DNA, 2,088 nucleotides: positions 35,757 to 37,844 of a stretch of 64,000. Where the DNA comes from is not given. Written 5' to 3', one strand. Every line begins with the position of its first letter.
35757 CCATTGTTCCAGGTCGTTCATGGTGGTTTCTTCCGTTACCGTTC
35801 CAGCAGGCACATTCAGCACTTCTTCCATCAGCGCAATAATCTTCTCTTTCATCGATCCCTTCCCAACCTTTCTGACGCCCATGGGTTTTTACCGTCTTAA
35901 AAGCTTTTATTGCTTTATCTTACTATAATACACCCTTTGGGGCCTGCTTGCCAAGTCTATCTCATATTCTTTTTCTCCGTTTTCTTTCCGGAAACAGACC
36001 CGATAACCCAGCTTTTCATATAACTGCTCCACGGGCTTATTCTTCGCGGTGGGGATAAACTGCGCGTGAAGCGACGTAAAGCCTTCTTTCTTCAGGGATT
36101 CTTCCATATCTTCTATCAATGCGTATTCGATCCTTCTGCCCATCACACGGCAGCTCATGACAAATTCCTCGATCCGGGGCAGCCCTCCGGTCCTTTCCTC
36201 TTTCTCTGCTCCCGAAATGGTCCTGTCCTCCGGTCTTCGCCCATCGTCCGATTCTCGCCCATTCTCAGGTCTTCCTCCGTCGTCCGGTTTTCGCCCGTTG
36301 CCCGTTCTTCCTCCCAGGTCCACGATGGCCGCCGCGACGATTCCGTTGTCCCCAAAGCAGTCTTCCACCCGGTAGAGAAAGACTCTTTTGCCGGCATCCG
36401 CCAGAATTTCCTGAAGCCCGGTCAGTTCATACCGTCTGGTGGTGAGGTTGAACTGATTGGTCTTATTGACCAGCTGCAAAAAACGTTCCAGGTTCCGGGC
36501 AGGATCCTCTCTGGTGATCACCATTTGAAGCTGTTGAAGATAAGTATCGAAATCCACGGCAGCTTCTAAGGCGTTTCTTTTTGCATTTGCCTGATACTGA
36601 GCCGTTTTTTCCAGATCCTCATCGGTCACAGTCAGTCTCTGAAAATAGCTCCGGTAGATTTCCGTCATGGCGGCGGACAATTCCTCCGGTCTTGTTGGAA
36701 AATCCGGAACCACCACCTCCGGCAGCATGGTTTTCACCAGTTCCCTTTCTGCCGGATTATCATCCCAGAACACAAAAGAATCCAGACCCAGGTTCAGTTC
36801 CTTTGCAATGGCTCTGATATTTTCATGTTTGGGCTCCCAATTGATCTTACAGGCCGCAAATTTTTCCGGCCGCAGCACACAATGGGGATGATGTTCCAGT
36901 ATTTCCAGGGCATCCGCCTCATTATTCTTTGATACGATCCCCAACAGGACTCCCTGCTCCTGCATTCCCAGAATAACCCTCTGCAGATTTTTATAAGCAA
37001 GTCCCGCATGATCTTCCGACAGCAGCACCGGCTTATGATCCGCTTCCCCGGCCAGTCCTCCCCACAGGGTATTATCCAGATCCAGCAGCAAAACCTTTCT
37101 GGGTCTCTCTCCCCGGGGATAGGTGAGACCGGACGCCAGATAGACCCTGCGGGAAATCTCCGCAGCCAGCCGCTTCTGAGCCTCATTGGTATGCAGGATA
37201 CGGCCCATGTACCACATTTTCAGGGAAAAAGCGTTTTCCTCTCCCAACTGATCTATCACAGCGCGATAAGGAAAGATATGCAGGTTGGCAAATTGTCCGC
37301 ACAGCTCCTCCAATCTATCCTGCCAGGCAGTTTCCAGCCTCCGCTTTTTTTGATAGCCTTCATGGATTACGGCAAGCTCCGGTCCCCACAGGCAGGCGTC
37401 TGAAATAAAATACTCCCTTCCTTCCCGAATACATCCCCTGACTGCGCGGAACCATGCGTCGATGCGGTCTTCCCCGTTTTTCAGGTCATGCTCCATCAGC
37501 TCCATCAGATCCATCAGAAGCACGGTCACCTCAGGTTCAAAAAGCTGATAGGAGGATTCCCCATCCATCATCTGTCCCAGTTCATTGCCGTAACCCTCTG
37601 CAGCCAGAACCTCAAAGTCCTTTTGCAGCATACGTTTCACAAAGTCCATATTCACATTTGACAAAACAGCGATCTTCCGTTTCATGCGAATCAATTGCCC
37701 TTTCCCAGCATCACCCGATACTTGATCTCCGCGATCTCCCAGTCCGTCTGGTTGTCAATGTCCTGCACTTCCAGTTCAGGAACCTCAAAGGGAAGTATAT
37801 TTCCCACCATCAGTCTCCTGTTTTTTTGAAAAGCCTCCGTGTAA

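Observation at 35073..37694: Carrier-protein loading module (FkbH-like + ACP + GNAT) sits where the PseH step belongs in the pseudaminic acid operon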

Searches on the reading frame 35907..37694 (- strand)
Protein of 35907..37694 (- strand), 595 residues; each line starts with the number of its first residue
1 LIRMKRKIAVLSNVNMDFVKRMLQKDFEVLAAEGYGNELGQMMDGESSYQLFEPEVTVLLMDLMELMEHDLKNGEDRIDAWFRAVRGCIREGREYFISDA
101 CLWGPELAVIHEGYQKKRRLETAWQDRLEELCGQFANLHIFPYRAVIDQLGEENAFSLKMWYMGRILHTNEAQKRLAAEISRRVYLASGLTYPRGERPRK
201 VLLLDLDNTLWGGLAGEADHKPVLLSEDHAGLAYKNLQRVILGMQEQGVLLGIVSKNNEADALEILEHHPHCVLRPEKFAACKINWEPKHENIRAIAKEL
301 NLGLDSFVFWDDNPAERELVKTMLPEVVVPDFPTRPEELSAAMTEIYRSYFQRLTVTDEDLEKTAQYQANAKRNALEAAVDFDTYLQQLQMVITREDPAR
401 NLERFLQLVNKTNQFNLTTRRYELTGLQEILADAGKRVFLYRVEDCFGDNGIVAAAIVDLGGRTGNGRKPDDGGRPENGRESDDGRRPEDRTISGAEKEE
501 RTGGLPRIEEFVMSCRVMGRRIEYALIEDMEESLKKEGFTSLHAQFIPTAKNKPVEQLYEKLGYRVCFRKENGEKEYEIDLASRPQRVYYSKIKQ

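Call 4: search_protein_families(library=pfam, proteins=[window:35907-37694:-])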
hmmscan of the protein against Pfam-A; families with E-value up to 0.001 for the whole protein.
window:35907-37694:- (595 aa): 1 family
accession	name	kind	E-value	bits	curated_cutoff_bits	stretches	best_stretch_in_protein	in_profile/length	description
PF12689.13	Acid_PPase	-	0.00091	19.6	27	0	200-321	4-141/169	Acid Phosphatase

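Call 5: search_protein_families(library=ncbifam, proteins=[window:35907-37694:-])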
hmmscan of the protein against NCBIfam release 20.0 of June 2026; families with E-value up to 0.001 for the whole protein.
window:35907-37694:- (595 aa): 2 families
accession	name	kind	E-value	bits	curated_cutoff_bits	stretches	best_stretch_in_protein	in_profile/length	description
TIGR01686.1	FkbH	subfamily_domain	1.2e-78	264.5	146.65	2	200-459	4-255/323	FkbH domain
TIGR01681.1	HAD-SF-IIIC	subfamily_domain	5e-18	66.2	35.75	1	200-322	1-130/132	HAD-IIIC family phosphatase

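Call 23: find_encoding_contigs(protein=window:35907-37694:-, flank=10000, max_places=6)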
Protein window:35907-37694:- (595 aa): no gene with exactly this product is on record in the collection.

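Call 24: find_homologous_proteins(query=window:35907-37694:-, max_evalue=1e-10)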
Query window:35907-37694:- (595 aa): 7822 proteins with E <= 1e-10 among 8000 candidates; the best 120 are listed.
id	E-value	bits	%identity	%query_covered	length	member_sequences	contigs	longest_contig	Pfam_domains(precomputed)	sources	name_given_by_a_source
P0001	0.0e+0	1328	98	100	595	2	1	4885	-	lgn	-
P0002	5.8e-246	836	64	99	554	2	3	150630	PF12689.14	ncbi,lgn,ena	-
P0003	2.4e-228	778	61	99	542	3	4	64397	-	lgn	-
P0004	1.1e-223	762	60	99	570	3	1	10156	-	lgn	-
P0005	2.4e-223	761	60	99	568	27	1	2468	-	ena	-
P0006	9.5e-222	756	58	99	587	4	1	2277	-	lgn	-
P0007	1.4e-221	755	59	99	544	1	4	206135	-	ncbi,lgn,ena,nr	ncbi:MAG: HAD-IIIC family phosphatase [Lachnospiraceae bacterium]|nr:HAD-IIIC family phosphatase [La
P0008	3.4e-220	751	59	99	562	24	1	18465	-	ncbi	-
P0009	3.4e-220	751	59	99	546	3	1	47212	-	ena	-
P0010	1.1e-218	746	60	99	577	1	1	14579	-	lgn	-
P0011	1.2e-218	746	59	99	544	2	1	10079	-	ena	-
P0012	6.4e-218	743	59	99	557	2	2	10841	-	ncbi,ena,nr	ncbi:MAG: HAD-IIIC family phosphatase [Lachnospiraceae bacterium]|nr:HAD-IIIC family phosphatase [La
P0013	4.8e-217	740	59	99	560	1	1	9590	PF12689.14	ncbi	-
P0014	2.0e-216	738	59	99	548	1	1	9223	-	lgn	-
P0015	3.0e-216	738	58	99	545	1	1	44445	-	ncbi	-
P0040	7.0e-205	700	56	99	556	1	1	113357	-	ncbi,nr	nr:HAD-IIIC family phosphatase [uncultured Acetatifactor sp.]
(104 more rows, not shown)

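Call 25: find_encoding_contigs(protein=P0002, flank=10000, max_places=2)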
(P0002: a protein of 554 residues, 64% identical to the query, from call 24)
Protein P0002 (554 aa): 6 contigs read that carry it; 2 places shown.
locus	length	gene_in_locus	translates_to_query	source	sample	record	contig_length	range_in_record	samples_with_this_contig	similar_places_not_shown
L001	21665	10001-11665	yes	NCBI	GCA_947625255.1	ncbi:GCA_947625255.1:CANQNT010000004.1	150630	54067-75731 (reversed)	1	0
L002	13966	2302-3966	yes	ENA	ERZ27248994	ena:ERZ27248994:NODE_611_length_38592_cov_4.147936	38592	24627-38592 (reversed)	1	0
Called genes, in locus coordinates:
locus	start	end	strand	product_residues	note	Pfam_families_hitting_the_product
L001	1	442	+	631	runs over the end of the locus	PF19510:DUF6044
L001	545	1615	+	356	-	PF07922:Glyco_transf_52, PF07388:A-2_8-polyST (weak)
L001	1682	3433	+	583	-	PF00664:ABC_membrane, PF00005:ABC_tran, PF02463:SMC_N (faint)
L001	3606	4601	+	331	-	PF00535:Glycos_transf_2, PF10111:Glyco_tranf_2_2 (weak), PF13641:Glyco_tranf_2_3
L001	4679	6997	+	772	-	-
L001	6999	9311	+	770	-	-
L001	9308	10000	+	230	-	PF02348:CTP_transf_3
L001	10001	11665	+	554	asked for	PF12689:Acid_PPase (weak)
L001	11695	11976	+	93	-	PF00550:PP-binding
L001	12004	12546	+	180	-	PF13302:Acetyltransf_3, PF13420:Acetyltransf_4, PF13523:Acetyltransf_8 (weak)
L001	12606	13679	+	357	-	PF03102:NeuB, PF08666:SAF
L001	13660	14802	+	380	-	PF04007:DUF354 (weak), PF04101:Glyco_tran_28_C (weak)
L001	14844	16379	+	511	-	PF14264:Glucos_trans_II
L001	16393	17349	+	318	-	PF00535:Glycos_transf_2, PF13641:Glyco_tranf_2_3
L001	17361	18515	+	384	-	PF01757:Acyl_transf_3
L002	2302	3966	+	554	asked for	PF12689:Acid_PPase (weak)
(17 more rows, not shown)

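Call 26: find_encoding_contigs(protein=P0007, flank=10000, max_places=2)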
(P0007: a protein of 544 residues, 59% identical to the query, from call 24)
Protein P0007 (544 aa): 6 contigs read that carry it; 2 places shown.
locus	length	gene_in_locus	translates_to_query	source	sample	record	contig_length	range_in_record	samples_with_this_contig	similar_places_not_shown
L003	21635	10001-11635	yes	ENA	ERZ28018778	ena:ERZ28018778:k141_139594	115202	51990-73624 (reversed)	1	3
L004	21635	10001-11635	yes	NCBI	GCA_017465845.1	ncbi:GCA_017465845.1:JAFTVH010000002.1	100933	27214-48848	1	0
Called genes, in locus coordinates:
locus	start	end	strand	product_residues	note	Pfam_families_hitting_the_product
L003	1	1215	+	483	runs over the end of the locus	-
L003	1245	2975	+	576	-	PF14264:Glucos_trans_II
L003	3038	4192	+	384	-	-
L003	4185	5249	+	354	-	-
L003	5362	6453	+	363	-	PF07388:A-2_8-polyST (weak), PF07922:Glyco_transf_52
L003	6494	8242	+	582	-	PF06472:ABC_membrane_2 (weak), PF00664:ABC_membrane, PF00005:ABC_tran, PF02463:SMC_N (weak)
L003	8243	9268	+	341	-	PF00535:Glycos_transf_2, PF10111:Glyco_tranf_2_2, PF13641:Glyco_tranf_2_3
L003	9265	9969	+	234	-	PF02348:CTP_transf_3, PF12804:NTP_transf_3 (weak)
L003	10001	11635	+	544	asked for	-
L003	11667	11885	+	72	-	PF00550:PP-binding (weak)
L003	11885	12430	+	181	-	PF13302:Acetyltransf_3, PF13420:Acetyltransf_4, PF13523:Acetyltransf_8 (weak)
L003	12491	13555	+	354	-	PF03102:NeuB, PF08666:SAF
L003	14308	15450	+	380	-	-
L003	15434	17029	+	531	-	PF14264:Glucos_trans_II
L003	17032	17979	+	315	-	PF00535:Glycos_transf_2, PF13641:Glyco_tranf_2_3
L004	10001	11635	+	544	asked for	-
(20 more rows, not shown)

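Call 27: find_encoding_contigs(protein=P0040, flank=10000, max_places=2)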
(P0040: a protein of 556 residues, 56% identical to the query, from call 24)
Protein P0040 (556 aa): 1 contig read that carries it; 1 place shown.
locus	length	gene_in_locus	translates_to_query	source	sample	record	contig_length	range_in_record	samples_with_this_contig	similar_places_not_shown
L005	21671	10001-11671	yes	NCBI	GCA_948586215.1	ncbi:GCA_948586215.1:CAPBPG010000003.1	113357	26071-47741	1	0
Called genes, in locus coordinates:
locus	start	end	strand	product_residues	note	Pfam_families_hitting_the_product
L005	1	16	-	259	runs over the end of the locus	PF00460:Flg_bb_rod, PF22692:LlgE_F_G_D1, PF06429:Flg_bbr_C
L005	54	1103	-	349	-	PF06723:MreB_Mbl, PF00022:Actin (faint), PF00012:HSP70, PF14450:FtsA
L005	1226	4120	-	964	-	PF00005:ABC_tran (faint), PF02463:SMC_N (faint), PF03193:RsgA_GTPase (faint), PF13191:AAA_16 (faint), PF13555:AAA_29 (faint), PF20703:nSTAND1 (faint), PF17760:UvrA_inter, PF17755:UvrA_DNA-bind, +1 more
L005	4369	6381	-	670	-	PF00270:DEAD (faint), PF04851:ResIII, PF17757:UvrB_inter, PF27431:UvrB_3rd, PF00271:Helicase_C, PF12344:UvrB, PF02151:UVR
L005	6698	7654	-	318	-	-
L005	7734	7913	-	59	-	-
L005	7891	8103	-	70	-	-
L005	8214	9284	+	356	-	PF07922:Glyco_transf_52, PF07388:A-2_8-polyST (weak)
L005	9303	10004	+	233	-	PF02348:CTP_transf_3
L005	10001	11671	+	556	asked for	-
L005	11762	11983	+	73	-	PF00550:PP-binding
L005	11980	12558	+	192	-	PF13302:Acetyltransf_3, PF13420:Acetyltransf_4 (weak), PF13523:Acetyltransf_8 (weak)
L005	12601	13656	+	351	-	PF03102:NeuB, PF08666:SAF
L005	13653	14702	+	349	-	-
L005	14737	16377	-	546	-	-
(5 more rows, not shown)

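Call 29: search_solved_structures(query=window:35907-37694:-, max_evalue=0.01, show_alignments=2)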
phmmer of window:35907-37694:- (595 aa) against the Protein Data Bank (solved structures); distinct sequences matched with E-value up to 0.01: 1.
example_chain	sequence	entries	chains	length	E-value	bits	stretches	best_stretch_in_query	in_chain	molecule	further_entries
3slr_A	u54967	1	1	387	1.6e-32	116.1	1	32-338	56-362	uncharacterized protein BF1531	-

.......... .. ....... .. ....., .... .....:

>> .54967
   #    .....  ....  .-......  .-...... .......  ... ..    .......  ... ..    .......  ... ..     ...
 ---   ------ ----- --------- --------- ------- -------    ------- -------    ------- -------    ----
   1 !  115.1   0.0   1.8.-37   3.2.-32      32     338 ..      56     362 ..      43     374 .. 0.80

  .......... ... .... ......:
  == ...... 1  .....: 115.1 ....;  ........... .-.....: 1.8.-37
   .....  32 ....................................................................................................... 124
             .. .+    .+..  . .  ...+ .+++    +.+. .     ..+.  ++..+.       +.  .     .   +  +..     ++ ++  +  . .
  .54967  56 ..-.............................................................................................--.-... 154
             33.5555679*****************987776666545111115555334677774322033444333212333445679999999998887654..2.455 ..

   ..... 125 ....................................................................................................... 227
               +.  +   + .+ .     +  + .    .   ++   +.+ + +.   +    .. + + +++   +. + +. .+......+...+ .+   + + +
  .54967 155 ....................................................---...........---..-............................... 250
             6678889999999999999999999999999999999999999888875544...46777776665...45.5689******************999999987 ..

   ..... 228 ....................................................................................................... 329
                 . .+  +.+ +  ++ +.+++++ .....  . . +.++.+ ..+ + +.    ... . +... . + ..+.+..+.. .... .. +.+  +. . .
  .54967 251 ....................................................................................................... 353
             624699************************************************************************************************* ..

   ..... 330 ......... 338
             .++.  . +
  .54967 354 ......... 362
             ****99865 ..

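Call 38: find_related_loci(query=A1, collection=genome_contigs, flank=10000)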
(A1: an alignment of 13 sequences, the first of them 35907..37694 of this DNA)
Query A1 (595 aa) in genome_contigs; peptide patterns used: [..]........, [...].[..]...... (x = any residue, [..] = any of these).
457 stretches matched a pattern; 402 encode a relative of the query (tblastn E <= 1e-3); the best 80 are kept; 80 distinct loci.
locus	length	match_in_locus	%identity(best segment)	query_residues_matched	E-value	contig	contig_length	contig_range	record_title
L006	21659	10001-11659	64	4-595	0e+0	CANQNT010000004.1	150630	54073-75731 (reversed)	MAG: uncultured Acetatifactor sp. isolate Lapin-012__bin4 genome assembly, contig: Lapin-012__NODE_144_length_150630_cov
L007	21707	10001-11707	60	3-594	0e+0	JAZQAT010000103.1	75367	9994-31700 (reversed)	MAG: Acetatifactor sp. isolate T1900044642_TS20190108.MAGScoT_cleanbin_000058 SGB_1285_k141_2239953, whole genome shotgu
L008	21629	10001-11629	59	4-593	0e+0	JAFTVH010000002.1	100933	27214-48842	MAG: Lachnospiraceae bacterium isolate RGIG4182 Roe_deer_Colon-2__c1141, whole genome shotgun sequence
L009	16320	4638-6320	59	4-593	0e+0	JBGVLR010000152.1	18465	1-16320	MAG: Acetatifactor sp. isolate fecal_MAG_277 fecal_MAG_277_contig_0152, whole genome shotgun sequence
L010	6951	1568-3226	59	7-594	0e+0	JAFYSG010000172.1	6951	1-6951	MAG: Lachnospiraceae bacterium isolate RGIG7375 Water_buffalos_Cecum-5__c1191195, whole genome shotgun sequence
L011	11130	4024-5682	59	7-594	0e+0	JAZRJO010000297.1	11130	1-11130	MAG: Acetatifactor sp. isolate T1900045465_YK20190156.MAGScoT_cleanbin_000027 SGB_7208_k141_2017548, whole genome shotgu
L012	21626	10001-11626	58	6-594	0e+0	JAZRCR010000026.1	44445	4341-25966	MAG: Acetatifactor sp. isolate T1900045512_YK20190206.MAGScoT_cleanbin_000026 SGB_7572_k141_3152635, whole genome shotgu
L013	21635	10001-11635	56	2-595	0e+0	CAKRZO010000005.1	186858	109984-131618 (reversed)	MAG: uncultured Acetatifactor sp. isolate REFINED_METABAT215_TOP10_CONTIGS_1500_ASSEMBLY_K77_MERGED__Nepal_MoBio_Fiber-H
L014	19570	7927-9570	57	4-592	0e+0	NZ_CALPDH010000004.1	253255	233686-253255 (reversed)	Acetatifactor aquisgranensis strain DSM 110981 NODE_4_length_253255_cov_137.982905, whole genome shotgun sequence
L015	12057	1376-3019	55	4-592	0e+0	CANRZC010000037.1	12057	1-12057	MAG TPA_asm: uncultured Acetatifactor sp. isolate SRR13921779_bin.84_metawrap_v1.3_MAG genome assembly, contig: NODE.100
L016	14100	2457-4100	55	4-592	0e+0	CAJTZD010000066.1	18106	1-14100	MAG TPA_asm: uncultured Acetatifactor sp. isolate MGBC113998 genome assembly, contig: MGBC113998.66, whole genome shotgu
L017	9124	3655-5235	56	4-577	0e+0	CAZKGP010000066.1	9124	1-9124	MAG TPA_asm: uncultured Acetatifactor sp. isolate SRP294416_co2_482 genome assembly, contig: NODE_11797_length_9124_cov_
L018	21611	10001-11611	57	6-589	0e+0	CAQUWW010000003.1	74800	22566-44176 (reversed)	MAG TPA_asm: uncultured Acetatifactor sp. isolate MGBC129241 genome assembly, contig: MGBC129241.3, whole genome shotgun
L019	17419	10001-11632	54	4-594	0e+0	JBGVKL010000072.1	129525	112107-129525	MAG: Acetatifactor sp. isolate fecal_MAG_305 fecal_MAG_305_contig_0089, whole genome shotgun sequence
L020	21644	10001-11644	54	4-592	0e+0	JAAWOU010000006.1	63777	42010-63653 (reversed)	MAG: Lachnospiraceae bacterium isolate ABMPRH_263_2 SL341407_scaffold_947, whole genome shotgun sequence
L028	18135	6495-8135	53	3-593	0e+0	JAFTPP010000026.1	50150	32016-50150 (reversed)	MAG: Lachnospiraceae bacterium isolate RGIG4034 Roe_deer_Cecum-5__c307625, whole genome shotgun sequence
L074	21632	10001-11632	50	4-593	0e+0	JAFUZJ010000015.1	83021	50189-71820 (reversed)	MAG: Lachnospiraceae bacterium isolate RGIG4964 Roe_deer_Rumen-4__c33371, whole genome shotgun sequence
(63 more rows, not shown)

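Call 43: search_dna_similar(query=window:35907-37694:-, collection=plasmids, mode=protein, max_rows=40, rows=spread, max_evalue=1e-8)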
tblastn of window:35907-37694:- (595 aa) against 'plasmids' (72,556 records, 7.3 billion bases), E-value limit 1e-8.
Records with a match: 189; places in all: 192; records where one place covers at least 80% of the query: 2.
Best place of each record, by identity: <60% 189.
By first word of the organism name: Bacillus 44; Sinorhizobium 40; Streptomyces 38; Ralstonia 15; Clostridium 13; Rhodococcus 5; Rhizobium 4; Erwinia 2; Methylosinus 2; Burkholderia 2; and 22 more.
By predicted mobility (MOB-suite, as given by PLSDB): non-mobilizable 114; mobilizable 70; conjugative 5.
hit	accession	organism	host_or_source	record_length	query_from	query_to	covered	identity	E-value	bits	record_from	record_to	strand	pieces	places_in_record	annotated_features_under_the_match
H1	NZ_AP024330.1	Erwinia rhapontici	Brassica rapa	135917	7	564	94%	26.1%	6e-43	173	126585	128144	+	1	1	HAD-IIIC family phosphatase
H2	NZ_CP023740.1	Methylosinus trichosporium OB3b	isolate,soil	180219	159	564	68%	35.3%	6e-54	206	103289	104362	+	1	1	HAD-IIIC family phosphatase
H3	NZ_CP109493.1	Streptomyces sp. NBC_01435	-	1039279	185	586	68%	34.4%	1e-51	199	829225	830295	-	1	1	record has no annotation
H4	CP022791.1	Ralstonia solanacearum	Solanum tuberosum,single cell,Potato ...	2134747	163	563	67%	33.3%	1e-49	193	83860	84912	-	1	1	hypothetical protein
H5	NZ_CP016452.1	Sinorhizobium sp. RAC02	Microbial isolate,Algal phycosphere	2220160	159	574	70%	31.8%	3e-48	189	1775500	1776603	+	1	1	none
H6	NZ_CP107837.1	Streptomyces sp. NBC_00523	-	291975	117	564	75%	29.3%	3e-45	180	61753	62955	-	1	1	HAD-IIIC family phosphatase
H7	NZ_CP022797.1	Ralstonia solanacearum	Solanum tuberosum,single cell,Potato ...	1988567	163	563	67%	32.0%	3e-47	186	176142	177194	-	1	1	none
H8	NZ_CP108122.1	Streptomyces sp. NBC_00209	-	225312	135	563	72%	29.5%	1e-42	172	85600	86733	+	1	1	HAD-IIIC family phosphatase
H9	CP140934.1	Sinorhizobium meliloti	Medicago lupulina,whole organism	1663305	186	577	66%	32.0%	2e-46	183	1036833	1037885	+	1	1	HAD family hydrolase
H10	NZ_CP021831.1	Sinorhizobium meliloti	Medicago truncatula,Single Cell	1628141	186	577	66%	32.0%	3e-46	183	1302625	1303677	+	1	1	none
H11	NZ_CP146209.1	Sinorhizobium meliloti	-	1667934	186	577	66%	32.0%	3e-46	182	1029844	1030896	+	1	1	none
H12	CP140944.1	Sinorhizobium meliloti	Medicago lupulina,whole organism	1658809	186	577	66%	32.0%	1e-45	181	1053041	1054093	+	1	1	HAD family hydrolase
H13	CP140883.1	Sinorhizobium meliloti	Medicago lupulina,whole organism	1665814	186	577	66%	31.7%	1e-45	181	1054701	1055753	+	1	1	HAD family hydrolase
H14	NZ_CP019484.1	Sinorhizobium meliloti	alfalfa,whole organism,alfalfa nodule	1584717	186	577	66%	31.7%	3e-45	180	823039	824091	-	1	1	none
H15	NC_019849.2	Sinorhizobium meliloti GR4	-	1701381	186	577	66%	31.7%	5e-45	179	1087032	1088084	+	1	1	none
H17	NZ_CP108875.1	Streptomyces sp. NBC_00826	-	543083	200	585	65%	31.5%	3e-44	177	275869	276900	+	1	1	HAD-IIIC family phosphatase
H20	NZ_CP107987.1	Streptomyces canus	-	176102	200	593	66%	27.0%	2e-20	103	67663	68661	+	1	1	HAD-IIIC family phosphatase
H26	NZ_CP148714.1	Clostridium perfringens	-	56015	140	455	53%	30.3%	7e-29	130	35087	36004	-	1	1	HAD-IIIC family phosphatase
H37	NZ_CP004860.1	Bacillus thuringiensis serovar kurstaki str. YBT-1520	soil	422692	200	565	62%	23.1%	1e-10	72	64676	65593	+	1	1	HAD-IIIC family phosphatase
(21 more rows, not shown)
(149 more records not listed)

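Call 44: get_annotated_region(hit=H37, flank=8000)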
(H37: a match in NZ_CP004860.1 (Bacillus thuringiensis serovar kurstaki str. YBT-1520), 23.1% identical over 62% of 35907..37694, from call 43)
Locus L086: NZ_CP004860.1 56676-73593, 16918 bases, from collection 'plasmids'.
description: Bacillus thuringiensis serovar kurstaki str. YBT-1520 plasmid pBMB422, complete sequence
organism: Bacillus thuringiensis serovar kurstaki str. YBT-1520 (NCBI taxid 570416)
taxonomy: Bacteria; Bacillota; Bacilli; Bacillales; Bacillaceae; Bacillus; Bacillus thuringiensis; Bacillus thuringiensis serovar kurstaki str. YBT-1520
host: -; source: soil; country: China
typing (MOB-suite, as given by PLSDB): non-mobilizable; replicon rep_cluster_125,rep_cluster_1721; mating-pair formation MPF_T
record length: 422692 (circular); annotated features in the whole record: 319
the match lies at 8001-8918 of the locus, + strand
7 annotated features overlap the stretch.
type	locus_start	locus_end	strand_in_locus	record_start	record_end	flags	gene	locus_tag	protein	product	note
CDS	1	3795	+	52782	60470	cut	-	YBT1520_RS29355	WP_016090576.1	hybrid non-ribosomal peptide synthetase/type I polyketide synthase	-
CDS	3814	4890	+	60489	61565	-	-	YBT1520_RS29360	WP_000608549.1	LLM class flavin-dependent oxidoreductase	-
CDS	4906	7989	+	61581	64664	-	-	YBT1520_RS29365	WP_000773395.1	cyclic peptide export ABC transporter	GO:0015833 - peptide transport [Evidence IEA]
CDS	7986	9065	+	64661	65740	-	-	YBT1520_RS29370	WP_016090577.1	HAD-IIIC family phosphatase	-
CDS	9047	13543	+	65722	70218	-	-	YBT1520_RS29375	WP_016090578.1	non-ribosomal peptide synthetase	-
CDS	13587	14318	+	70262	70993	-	-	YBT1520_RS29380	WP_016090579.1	alpha/beta fold hydrolase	-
CDS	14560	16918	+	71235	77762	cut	-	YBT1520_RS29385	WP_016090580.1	non-ribosomal peptide synthetase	-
